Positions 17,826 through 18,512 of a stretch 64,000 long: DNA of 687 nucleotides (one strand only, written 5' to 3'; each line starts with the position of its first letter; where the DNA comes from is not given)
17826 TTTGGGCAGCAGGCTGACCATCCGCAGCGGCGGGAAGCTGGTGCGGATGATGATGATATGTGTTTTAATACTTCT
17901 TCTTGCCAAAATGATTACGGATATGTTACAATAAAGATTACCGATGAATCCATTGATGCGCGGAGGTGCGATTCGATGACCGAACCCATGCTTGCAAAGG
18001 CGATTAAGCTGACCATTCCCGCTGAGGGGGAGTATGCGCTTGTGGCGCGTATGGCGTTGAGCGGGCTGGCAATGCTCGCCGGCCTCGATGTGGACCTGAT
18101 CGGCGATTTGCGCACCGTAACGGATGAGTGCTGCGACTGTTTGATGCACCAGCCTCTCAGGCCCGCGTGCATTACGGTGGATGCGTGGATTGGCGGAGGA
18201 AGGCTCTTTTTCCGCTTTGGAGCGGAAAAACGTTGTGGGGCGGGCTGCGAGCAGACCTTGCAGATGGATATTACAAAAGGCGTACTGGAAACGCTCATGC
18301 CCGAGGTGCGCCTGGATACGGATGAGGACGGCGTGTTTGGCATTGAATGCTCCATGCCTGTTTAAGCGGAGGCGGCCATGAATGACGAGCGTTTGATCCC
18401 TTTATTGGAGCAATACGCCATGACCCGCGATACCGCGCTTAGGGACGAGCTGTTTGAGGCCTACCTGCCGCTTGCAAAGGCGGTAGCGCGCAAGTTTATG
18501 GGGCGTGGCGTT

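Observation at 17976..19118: Degenerate, cysteine-rich SpoIIAB-like anti-sigma factor upstream of a SigF/G/B-type sigma, with no anti-anti-sigma (STAS) gene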

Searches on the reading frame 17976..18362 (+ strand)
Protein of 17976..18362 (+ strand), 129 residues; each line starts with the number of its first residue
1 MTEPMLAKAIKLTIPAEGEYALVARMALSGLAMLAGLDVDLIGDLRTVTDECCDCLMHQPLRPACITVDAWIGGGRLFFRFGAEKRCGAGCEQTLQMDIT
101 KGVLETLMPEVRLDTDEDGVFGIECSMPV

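Call 5: search_protein_families(library=pfam, proteins=[window:17976-18362:+], max_evalue=1)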
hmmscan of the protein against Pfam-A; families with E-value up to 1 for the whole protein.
window:17976-18362:+ (129 aa): 0 families

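Call 6: search_protein_families(library=ncbifam, proteins=[window:17976-18362:+], max_evalue=1)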
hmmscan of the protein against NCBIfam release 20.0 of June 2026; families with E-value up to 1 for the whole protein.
window:17976-18362:+ (129 aa): 2 families
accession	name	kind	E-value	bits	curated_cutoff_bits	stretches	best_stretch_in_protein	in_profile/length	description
TIGR01924.1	rsbW_low_gc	equivalog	7.8e-07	28.6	155.05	1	8-54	6-52/159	anti-sigma B factor RsbW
NF003144.0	PRK04069.1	equivalog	3.6e-06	26.4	145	1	8-54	6-52/161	anti-sigma B factor RsbW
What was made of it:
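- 17976..18365 (+): Gene for a 129-aa kinase-dead, lid-less RsbW/UsfX-like anti-sigma factor (stop codon included). NCBIfam RsbW matches at E=7.8e-7 (call 6).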

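Call 7: find_homologous_proteins(query=window:17976-18362:+, max_evalue=0.001)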
Query window:17976-18362:+ (129 aa): 106 proteins with E <= 0.001 among 137 candidates.
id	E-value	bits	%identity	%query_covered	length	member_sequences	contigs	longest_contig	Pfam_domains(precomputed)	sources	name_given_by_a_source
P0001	3.6e-80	284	99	100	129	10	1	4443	-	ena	-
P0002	7.9e-45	170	65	98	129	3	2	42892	-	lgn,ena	-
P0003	2.2e-40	156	62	95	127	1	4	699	-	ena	-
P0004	2.1e-39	153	61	93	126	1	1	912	-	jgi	-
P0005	7.7e-39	151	63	93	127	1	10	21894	-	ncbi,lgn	ncbi:MAG: hypothetical protein RSB91_00285 [Clostridia bacterium]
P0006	8.8e-39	151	58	100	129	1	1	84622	-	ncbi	-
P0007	1.2e-38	150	61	96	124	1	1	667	-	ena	-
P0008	1.4e-38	150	56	93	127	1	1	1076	-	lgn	-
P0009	2.1e-38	149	58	100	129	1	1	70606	-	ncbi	-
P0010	3.2e-38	149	59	100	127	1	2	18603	-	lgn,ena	-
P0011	6.8e-38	148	59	100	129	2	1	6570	-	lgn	-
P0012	1.1e-36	144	62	95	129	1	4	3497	-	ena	-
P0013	1.3e-36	144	57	100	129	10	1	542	-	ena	-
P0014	2.7e-36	142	58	100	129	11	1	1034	-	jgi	-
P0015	5.1e-36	142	57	100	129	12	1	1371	-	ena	-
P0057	5.6e-29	119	52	95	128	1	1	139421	-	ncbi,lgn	-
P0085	4.9e-25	106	46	97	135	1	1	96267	-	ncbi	-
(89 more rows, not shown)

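Call 10: search_solved_structures(query=A1, max_evalue=10, show_alignments=3)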
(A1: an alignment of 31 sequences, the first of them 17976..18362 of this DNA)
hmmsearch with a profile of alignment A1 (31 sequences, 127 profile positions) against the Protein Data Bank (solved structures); distinct sequences matched with E-value up to 10: 7.
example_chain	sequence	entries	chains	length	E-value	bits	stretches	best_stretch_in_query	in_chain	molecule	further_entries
6m36_A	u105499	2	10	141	1.4e-07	34.7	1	7-94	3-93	Serine-protein kinase RsbW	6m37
8jzt_B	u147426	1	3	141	5.5e-06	29.6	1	2-83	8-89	Anti-sigma-F factor RsbW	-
8ih8_C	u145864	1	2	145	1.2e-05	28.5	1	6-83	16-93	Anti-sigma-F factor RsbW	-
1tid_A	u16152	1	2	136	0.78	12.9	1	5-56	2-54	Anti-sigma F factor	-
1th8_A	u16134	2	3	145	0.94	12.7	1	5-56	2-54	Anti-sigma F factor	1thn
1til_A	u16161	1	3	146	0.95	12.7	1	5-56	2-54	Anti-sigma F factor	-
1l0o_A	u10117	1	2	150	1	12.6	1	5-56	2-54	Anti-sigma F factor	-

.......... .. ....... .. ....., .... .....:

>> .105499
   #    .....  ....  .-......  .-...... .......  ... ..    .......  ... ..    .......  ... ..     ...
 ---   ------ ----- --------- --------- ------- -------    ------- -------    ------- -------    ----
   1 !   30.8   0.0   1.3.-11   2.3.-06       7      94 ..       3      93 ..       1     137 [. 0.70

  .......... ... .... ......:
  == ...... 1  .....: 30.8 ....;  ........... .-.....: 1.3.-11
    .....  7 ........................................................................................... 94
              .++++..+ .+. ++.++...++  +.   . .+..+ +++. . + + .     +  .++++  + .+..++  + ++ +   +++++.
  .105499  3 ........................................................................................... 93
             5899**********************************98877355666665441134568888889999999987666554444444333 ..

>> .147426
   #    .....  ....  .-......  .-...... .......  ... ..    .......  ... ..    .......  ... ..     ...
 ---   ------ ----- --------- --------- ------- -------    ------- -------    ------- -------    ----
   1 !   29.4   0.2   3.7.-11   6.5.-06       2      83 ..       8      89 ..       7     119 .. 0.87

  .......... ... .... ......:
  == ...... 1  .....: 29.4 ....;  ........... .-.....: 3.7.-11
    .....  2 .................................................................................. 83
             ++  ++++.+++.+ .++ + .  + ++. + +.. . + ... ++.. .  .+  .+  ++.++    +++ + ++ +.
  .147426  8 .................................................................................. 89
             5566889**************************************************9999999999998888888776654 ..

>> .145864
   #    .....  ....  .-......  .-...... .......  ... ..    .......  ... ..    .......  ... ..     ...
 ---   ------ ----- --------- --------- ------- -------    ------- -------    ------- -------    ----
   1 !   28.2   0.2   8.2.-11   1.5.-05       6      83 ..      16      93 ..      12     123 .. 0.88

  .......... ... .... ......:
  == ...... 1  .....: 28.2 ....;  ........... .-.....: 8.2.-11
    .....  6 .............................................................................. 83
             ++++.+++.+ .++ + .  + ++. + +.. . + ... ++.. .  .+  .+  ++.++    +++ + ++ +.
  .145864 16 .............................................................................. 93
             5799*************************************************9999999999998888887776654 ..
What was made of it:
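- Closest known: Bacillus subtilis RsbW. Same: It is the best sequence match, over the N-terminal strand and helices alpha1-alpha2 (calls 6, 10).
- Closest known: SpoIIAB. Different: Sequence similarity is marginal (E about 1; call 10).
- Checked: The family profile against PDB gives RsbW 6m36 E=1.4e-7 and Mtb UsfX E=5.5e-6 (call 10).
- The family profile matches RsbW at 1.4e-7 and UsfX at 5.5e-6 (call 10).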

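Call 11: find_encoding_contigs(protein=P0057, flank=10000, max_places=2)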
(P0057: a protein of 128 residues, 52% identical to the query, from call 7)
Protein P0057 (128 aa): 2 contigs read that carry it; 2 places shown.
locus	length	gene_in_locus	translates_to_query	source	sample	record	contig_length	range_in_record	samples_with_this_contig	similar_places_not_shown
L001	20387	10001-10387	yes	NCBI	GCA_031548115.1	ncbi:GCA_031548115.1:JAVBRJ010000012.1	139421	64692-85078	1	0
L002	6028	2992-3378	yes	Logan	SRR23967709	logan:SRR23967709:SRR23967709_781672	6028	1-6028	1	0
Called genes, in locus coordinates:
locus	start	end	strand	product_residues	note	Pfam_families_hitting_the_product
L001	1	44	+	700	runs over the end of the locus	PF01926:MMR_HSR1, PF02421:FeoB_N, PF07670:Gate, PF07664:FeoB_C, PF07670:Gate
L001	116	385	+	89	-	PF08922:DUF1905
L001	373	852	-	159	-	PF04657:DMT_YdcZ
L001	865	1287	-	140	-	PF04657:DMT_YdcZ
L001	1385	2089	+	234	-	PF00027:cNMP_binding, PF13545:HTH_Crp_2 (faint)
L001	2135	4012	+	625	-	PF08486:SpoIID, PF08239:SH3_3 (weak)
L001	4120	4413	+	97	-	PF06135:IreB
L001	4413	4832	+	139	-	PF03652:RuvX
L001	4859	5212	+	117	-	PF06949:DUF1292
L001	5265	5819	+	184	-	PF13302:Acetyltransf_3, PF13420:Acetyltransf_4, PF13523:Acetyltransf_8, PF00583:Acetyltransf_1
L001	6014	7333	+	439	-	PF00696:AA_kinase, PF13840:ACT_7 (weak), PF01842:ACT (weak), PF22468:ACT_9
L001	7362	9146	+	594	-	-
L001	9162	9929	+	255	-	PF01925:TauE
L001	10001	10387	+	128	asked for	-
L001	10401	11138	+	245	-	PF04542:Sigma70_r2, PF04539:Sigma70_r3, PF04545:Sigma70_r4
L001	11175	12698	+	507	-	PF26018:BSH_RND_rel (weak)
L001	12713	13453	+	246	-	PF01168:Ala_racemase_N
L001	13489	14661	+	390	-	PF04472:SepF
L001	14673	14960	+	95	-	PF02325:CCB3_YggT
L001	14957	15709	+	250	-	PF21278:YlmH_1st (weak), PF17774:YlmH_RBD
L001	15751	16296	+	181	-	PF05103:DivIVA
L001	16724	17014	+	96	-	PF02604:PhdYeFM_antitox (weak)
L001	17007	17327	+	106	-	PF05016:ParE_toxin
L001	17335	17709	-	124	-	PF00293:NUDIX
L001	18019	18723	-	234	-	PF13490:zf-HC2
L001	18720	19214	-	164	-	PF04542:Sigma70_r2, PF08281:Sigma70_r4_2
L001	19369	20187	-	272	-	PF13566:DUF4130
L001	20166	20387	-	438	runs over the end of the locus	PF04055:Radical_SAM, PF12836:HHH_3 (weak)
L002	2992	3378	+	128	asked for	-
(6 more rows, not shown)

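Call 12: find_encoding_contigs(protein=P0085, flank=10000, max_places=2)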
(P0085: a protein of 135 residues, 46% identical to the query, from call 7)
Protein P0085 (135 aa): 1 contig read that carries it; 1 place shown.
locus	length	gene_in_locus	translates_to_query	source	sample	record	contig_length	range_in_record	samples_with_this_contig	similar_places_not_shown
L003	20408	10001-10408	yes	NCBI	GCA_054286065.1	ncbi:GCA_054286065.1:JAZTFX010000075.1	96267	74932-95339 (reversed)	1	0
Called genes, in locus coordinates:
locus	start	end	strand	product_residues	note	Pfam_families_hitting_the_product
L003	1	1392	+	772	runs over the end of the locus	?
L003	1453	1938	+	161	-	PF01243:PNPOx_N, PF12900:Pyridox_ox_2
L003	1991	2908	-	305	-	PF06347:SH3_4 (weak), PF08239:SH3_3, PF18341:PSA_CBD (faint), PF18348:SH3_16 (faint), PF06347:SH3_4 (weak), PF08239:SH3_3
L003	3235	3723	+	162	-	PF05239:PRC (faint)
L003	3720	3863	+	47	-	-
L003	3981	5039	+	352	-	PF01594:AI-2E_transport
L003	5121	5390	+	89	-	PF06135:IreB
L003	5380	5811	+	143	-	PF03652:RuvX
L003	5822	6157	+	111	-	PF06949:DUF1292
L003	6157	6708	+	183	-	PF13302:Acetyltransf_3, PF13420:Acetyltransf_4, PF13523:Acetyltransf_8, PF00583:Acetyltransf_1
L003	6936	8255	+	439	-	PF00696:AA_kinase, PF13840:ACT_7 (weak), PF01842:ACT (weak), PF22468:ACT_9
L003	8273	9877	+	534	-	-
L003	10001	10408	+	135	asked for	-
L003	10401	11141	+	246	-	PF04542:Sigma70_r2, PF04539:Sigma70_r3, PF04545:Sigma70_r4, PF08281:Sigma70_r4_2 (weak)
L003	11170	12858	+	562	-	-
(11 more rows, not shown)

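Call 13: find_encoding_contigs(protein=P0006, flank=10000, max_places=2)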
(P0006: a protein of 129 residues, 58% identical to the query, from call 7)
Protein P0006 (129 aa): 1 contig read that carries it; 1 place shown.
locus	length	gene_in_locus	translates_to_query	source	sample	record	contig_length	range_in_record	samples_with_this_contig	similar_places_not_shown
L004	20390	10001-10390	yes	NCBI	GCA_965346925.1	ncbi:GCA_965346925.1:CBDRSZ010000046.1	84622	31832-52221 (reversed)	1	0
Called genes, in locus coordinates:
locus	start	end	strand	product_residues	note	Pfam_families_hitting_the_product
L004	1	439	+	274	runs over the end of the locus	PF01048:PNP_UDP_1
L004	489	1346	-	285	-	PF02311:AraC_binding (weak), PF12833:HTH_18, PF00165:HTH_AraC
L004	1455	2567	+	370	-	PF00768:Peptidase_S11, PF13354:Beta-lactamase2, PF07943:PBP5_C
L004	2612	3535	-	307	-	PF06347:SH3_4 (weak), PF08239:SH3_3, PF18348:SH3_16 (faint), PF07653:SH3_2 (faint), PF06347:SH3_4 (weak), PF08239:SH3_3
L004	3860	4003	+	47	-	-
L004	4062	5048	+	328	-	PF01594:AI-2E_transport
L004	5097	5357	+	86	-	PF06135:IreB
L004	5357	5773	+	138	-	PF03652:RuvX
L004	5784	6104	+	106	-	PF06949:DUF1292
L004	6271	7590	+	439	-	PF00696:AA_kinase, PF13840:ACT_7 (weak), PF01842:ACT (weak), PF22468:ACT_9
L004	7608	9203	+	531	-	-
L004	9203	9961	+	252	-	PF01925:TauE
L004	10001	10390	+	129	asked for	-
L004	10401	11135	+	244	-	PF04542:Sigma70_r2, PF04539:Sigma70_r3, PF04545:Sigma70_r4, PF08281:Sigma70_r4_2 (weak)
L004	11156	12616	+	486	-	-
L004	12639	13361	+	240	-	PF01168:Ala_racemase_N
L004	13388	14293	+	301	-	PF04472:SepF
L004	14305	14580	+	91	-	PF02325:CCB3_YggT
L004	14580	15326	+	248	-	PF17774:YlmH_RBD, PF01479:S4 (weak)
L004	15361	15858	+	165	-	PF05103:DivIVA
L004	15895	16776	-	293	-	PF21302:Zn_ribbon_RlmA, PF13489:Methyltransf_23 (faint), PF02390:Methyltransf_4 (faint), PF13847:Methyltransf_31, PF08241:Methyltransf_11, PF08242:Methyltransf_12 (weak), PF13649:Methyltransf_25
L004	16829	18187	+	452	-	PF01554:MatE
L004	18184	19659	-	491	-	PF01120:Alpha_L_fucos, PF16757:Fucosidase_C (weak)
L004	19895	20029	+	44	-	PF00468:Ribosomal_L34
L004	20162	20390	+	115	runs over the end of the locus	PF00825:Ribonuclease_P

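Call 14: find_related_loci(query=A1, collection=genome_contigs, flank=6000)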
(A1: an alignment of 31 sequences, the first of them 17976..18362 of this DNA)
Query A1 (129 aa) in genome_contigs; peptide patterns used: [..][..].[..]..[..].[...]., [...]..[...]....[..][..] (x = any residue, [..] = any of these).
98 stretches matched a pattern; 63 encode a relative of the query (tblastn E <= 1e-3); 63 distinct loci.
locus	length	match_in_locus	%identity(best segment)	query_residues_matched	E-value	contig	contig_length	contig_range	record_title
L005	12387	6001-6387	59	1-129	2e-44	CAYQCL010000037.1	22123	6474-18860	MAG TPA_asm: uncultured Oscillospiraceae bacterium isolate SRP222994_co1_532 genome assembly, contig: NODE_4750_length_2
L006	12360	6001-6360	63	10-129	3e-43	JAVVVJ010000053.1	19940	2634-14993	MAG: Clostridia bacterium isolate CGS10Y2-bin76 NODE_2564_length_19940_cov_8.829872, whole genome shotgun sequence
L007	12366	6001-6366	58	8-129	2e-41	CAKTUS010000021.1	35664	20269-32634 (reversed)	MAG: uncultured Clostridia bacterium isolate REFINED_METABAT215_TOP10_CONTIGS_1500_ASSEMBLY_K77_MERGED__Hadza_PheChl_Fib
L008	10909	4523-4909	58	1-129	7e-41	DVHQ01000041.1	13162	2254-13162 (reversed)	MAG TPA_asm: Candidatus Limiplasma merdipullorum isolate ChiBcec16-3123 ChiBcec16__C28388_L13162_SRR6323486, whole genom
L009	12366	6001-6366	57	8-129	5e-41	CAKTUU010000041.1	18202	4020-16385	MAG: uncultured Clostridia bacterium isolate REFINED_METABAT215_TOP10_CONTIGS_1500_ASSEMBLY_K77_MERGED__Hadza_MoBio_hadz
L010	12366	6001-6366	65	8-129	2e-45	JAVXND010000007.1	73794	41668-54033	MAG: Clostridia bacterium isolate CGS6M2-bin21 NODE_7_length_73794_cov_32.725586, whole genome shotgun sequence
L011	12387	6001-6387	56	1-129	6e-40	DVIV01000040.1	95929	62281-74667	MAG TPA_asm: Candidatus Limiplasma pullicola isolate 2223 ChiHcec28__C148583_L95929_SRR6323568, whole genome shotgun seq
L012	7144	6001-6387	56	1-129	6e-40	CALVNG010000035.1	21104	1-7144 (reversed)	MAG: uncultured Eubacteriales bacterium isolate BRZ_N__bin162 genome assembly, contig: BRZ_N__NODE_5827_length_21104_cov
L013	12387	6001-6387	56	1-129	1e-38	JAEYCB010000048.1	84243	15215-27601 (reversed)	MAG: Bacillota bacterium isolate OH_HFB_105 k127_1544062, whole genome shotgun sequence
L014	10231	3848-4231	55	1-128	3e-38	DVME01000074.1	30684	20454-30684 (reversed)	MAG TPA_asm: Candidatus Limiplasma stercoravium isolate CHK169-20388 CHK169__C291272_L30684_ERR2241980, whole genome sho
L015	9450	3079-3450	54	6-129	2e-38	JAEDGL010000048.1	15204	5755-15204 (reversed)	MAG: Clostridia bacterium isolate MAG109 NODE_3667_length_15204_cov_10.573305, whole genome shotgun sequence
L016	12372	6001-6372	56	6-129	4e-38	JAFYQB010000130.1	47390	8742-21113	MAG: Clostridia bacterium isolate RGIG7318 Water_buffalos_Cecum-4__c697361, whole genome shotgun sequence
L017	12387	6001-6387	53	1-129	4e-38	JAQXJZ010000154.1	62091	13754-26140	MAG: bacterium isolate SUG1264 k141_9824713, whole genome shotgun sequence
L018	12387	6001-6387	55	1-129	1e-36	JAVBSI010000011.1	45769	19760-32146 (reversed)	MAG: Eubacteriales bacterium isolate EPI_MAG_00219 c_000008373306, whole genome shotgun sequence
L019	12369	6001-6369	54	7-129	1e-36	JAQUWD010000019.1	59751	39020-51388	MAG: Eubacteriales bacterium isolate STD2_182 NODE_1708_length_59751_cov_4.168875_Sandtown_D2, whole genome shotgun sequ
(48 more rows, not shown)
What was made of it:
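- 17976..18365 (+): It has 106 homologues of 120-140 aa (call 7) and occurs in 63 species-level genomes (call 14).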

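Call 19: predict_structure(alignment_id=A1)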
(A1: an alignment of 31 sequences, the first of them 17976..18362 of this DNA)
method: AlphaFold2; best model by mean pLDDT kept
length: 129 residues; sequences in the alignment: 31
mean_pLDDT: 89.0   pTM: 0.84
mean pLDDT of the five models: 89.0, 88.3, 87.5, 86.1, 85.7
residues with pLDDT >= 90: 90; 70-90: 28; 50-70: 8; < 50: 3
segments of 3 or more residues with pLDDT < 50: 1-3
pLDDT, mean of each block of 10 residues (from residue 1): 58 95 95 91 95 93 95 93 86 77 90 93 95
secondary structure, 60 per line:
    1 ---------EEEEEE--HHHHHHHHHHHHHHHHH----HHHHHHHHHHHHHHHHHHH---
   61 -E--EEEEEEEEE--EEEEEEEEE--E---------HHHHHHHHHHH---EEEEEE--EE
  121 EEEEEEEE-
elements in order: E10-15 H18-34 H39-57 E65-73 E76-84 H97-107 E111-116 E119-128
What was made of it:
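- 17976..18365 (+): The AF2 model has pLDDT 89 (call 19).
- On RsbW/SpoIIAB-type (GHKL fold) anti-sigma factors: The AF2 model has pLDDT 89 and pTM 0.84 (call 19).
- The fold is predicted with confidence (call 19).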

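Call 22: fold_search(model_id=the predicted structure, library=pdb)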
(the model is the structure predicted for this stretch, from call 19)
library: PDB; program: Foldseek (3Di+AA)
matches with E <= 10: 442; with E <= 0.001: 19
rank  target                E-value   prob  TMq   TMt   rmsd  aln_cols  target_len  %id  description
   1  8ih8_C                1.5e-07  1.00  0.73  0.73   3.7       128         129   20  anti-sigmaF factor and Anti-sigmaF factor antagonist complex(usfx-RsfB) (released 2024-02-28)
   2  8ih8_D                1.8e-07  1.00  0.73  0.73   3.6       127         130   20  anti-sigmaF factor and Anti-sigmaF factor antagonist complex(usfx-RsfB) (released 2024-02-28)
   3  8jzt_B                2.8e-07  1.00  0.70  0.69   3.9       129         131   21  The sigF and anti-sigma factor complex (released 2024-10-16)
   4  6m36_A                4.0e-07  1.00  0.70  0.86   2.7       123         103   24  The crystal structure of B. subtilis RsbV/RsbW complex in the monoclinic crystal form (released 2020-07-15)
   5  6m36_E                5.9e-07  1.00  0.69  0.88   2.5       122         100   23  The crystal structure of B. subtilis RsbV/RsbW complex in the monoclinic crystal form (released 2020-07-15)
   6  6m36_G                6.6e-07  1.00  0.67  0.82   3.2       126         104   22  The crystal structure of B. subtilis RsbV/RsbW complex in the monoclinic crystal form (released 2020-07-15)
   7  8jzt_D                9.6e-07  1.00  0.69  0.68   3.5       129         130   22  The sigF and anti-sigma factor complex (released 2024-10-16)
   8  6m37_C                1.0e-06  1.00  0.71  0.79   2.6       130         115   23  The crystal structure of B. subtilis RsbV/RsbW complex in the hexagonal crystal form (released 2020-07-15)
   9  1tid_A                1.2e-06  1.00  0.73  0.70   4.4       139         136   14  Crystal Structures of the ADP and ATP bound forms of the Bacillus Anti-sigma factor SpoIIAB in complex with the Anti-a (released 2004-06-15)
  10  6m36_C                1.5e-06  1.00  0.67  0.81   3.6       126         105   21  The crystal structure of B. subtilis RsbV/RsbW complex in the monoclinic crystal form (released 2020-07-15)
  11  6m36_I                1.6e-06  1.00  0.69  0.84   3.2       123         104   24  The crystal structure of B. subtilis RsbV/RsbW complex in the monoclinic crystal form (released 2020-07-15)
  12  6m37_A                1.7e-06  1.00  0.70  0.80   3.8       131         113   24  The crystal structure of B. subtilis RsbV/RsbW complex in the hexagonal crystal form (released 2020-07-15)
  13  1tid_C                2.4e-06  1.00  0.71  0.69   4.5       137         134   14  Crystal Structures of the ADP and ATP bound forms of the Bacillus Anti-sigma factor SpoIIAB in complex with the Anti-a (released 2004-06-15)
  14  1l0o_A                2.6e-06  1.00  0.74  0.68   4.5       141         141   13  Crystal Structure of the Bacillus stearothermophilus Anti-Sigma Factor SpoIIAB with the Sporulation Sigma Factor Sigma (released 2002-04-03)
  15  1th8_A                3.3e-06  1.00  0.73  0.71   4.3       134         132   13  Crystal Structures of the ADP and ATP bound forms of the Bacillus Anti-sigma factor SpoIIAB in complex with the Anti-a (released 2004-06-15)
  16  6m36_O                3.8e-06  1.00  0.65  0.84   2.7       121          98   24  The crystal structure of B. subtilis RsbV/RsbW complex in the monoclinic crystal form (released 2020-07-15)
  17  8jzt_F                4.5e-06  1.00  0.69  0.67   4.0       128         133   21  The sigF and anti-sigma factor complex (released 2024-10-16)
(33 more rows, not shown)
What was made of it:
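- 17976..18365 (+): Foldseek top hits are UsfX, RsbW and SpoIIAB (call 22).
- On RsbW/SpoIIAB-type (GHKL fold) anti-sigma factors: All 19 Foldseek hits with E<=1e-3 are UsfX, RsbW or SpoIIAB (call 22).
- Closest known: Mycobacterial UsfX / RsbW1. Same: It is the best structural match (8ih8/8jzt, TM 0.73, 128 of 129 columns; call 22).
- Closest known: SpoIIAB. Same: The fold matches (1tid, 1l0o, 1th8: E about 1e-6, TM 0.71-0.74; call 22).
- Checked: Foldseek of the AF2 model gives UsfX E=1.5e-7 with TM 0.73, followed by RsbW and SpoIIAB (calls 19, 22).
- Foldseek gives UsfX 8ih8/8jzt E=1.5e-7 with TM 0.73 over 128 of 129 columns, then RsbW 6m36 and SpoIIAB 1tid/1l0o (call 22).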

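Call 29: search_protein_representatives(alignment_id=A1)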
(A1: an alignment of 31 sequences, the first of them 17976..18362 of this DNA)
Query: 31 sequences, 127 profile positions. Proteins with E-value up to 0.001 (for the whole library): 786; up to 1e-10: 112; up to 1e-30: 7. The best 150 are listed.
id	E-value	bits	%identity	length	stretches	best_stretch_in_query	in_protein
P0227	1.8e-50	186.4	-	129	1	3-127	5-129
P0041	2.2e-47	176.4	-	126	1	3-126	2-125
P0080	4.7e-44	165.6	-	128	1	3-126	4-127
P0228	2.0e-41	157.1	-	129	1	3-127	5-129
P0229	2.6e-41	156.8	-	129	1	3-126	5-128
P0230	4.0e-31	123.8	-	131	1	3-126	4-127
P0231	5.6e-31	123.3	-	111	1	1-93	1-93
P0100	9.6e-30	119.4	-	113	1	3-84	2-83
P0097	1.3e-29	118.9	-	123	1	3-88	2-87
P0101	3.9e-29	117.4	-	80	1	3-81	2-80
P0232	8.7e-29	116.3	-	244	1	5-98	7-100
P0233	4.0e-28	114.1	-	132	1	5-127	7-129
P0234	2.7e-26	108.2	-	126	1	3-125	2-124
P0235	3.8e-26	107.7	-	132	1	5-127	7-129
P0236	3.7e-25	104.6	-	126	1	5-126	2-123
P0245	6.5e-24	100.5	-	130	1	4-118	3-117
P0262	7.0e-19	84.3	-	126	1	7-125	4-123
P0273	1.2e-16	77.0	-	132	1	6-124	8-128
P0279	2.6e-15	72.7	-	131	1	6-116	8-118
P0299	9.9e-14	67.6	-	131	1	5-122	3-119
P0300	1.1e-13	67.5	-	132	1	3-122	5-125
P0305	3.7e-13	65.8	-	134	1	4-123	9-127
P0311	1.6e-12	63.7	-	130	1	4-122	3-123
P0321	1.4e-11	60.7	-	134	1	1-118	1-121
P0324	2.6e-11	59.8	-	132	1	6-123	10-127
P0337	1.7e-10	57.1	-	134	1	5-124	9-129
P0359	1.6e-09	54.0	-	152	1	6-125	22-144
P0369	5.3e-09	52.3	-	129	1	7-124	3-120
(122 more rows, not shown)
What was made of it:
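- It is conserved at full length in 63 species and in 786 clusters at 50% identity (calls 14, 29).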

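Call 31: find_encoding_contigs(protein=P0299, flank=8000, max_places=2)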
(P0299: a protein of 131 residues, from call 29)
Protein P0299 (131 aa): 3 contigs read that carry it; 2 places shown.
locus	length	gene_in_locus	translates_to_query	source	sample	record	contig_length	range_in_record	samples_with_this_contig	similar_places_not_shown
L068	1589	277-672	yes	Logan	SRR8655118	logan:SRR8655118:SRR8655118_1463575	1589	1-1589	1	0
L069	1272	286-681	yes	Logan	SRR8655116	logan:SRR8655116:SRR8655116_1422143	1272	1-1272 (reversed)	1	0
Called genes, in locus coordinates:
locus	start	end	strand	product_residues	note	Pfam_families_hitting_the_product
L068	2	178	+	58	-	?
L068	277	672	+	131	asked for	PF13581:HATPase_c_2 (weak)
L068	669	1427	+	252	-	PF04542:Sigma70_r2, PF04539:Sigma70_r3, PF16509:KORA (faint), PF18024:HTH_50 (faint), PF13936:HTH_38 (faint), PF01381:HTH_3 (faint), PF04545:Sigma70_r4, PF08281:Sigma70_r4_2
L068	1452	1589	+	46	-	?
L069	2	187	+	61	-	?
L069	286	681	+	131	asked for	PF13581:HATPase_c_2 (weak)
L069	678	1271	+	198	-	?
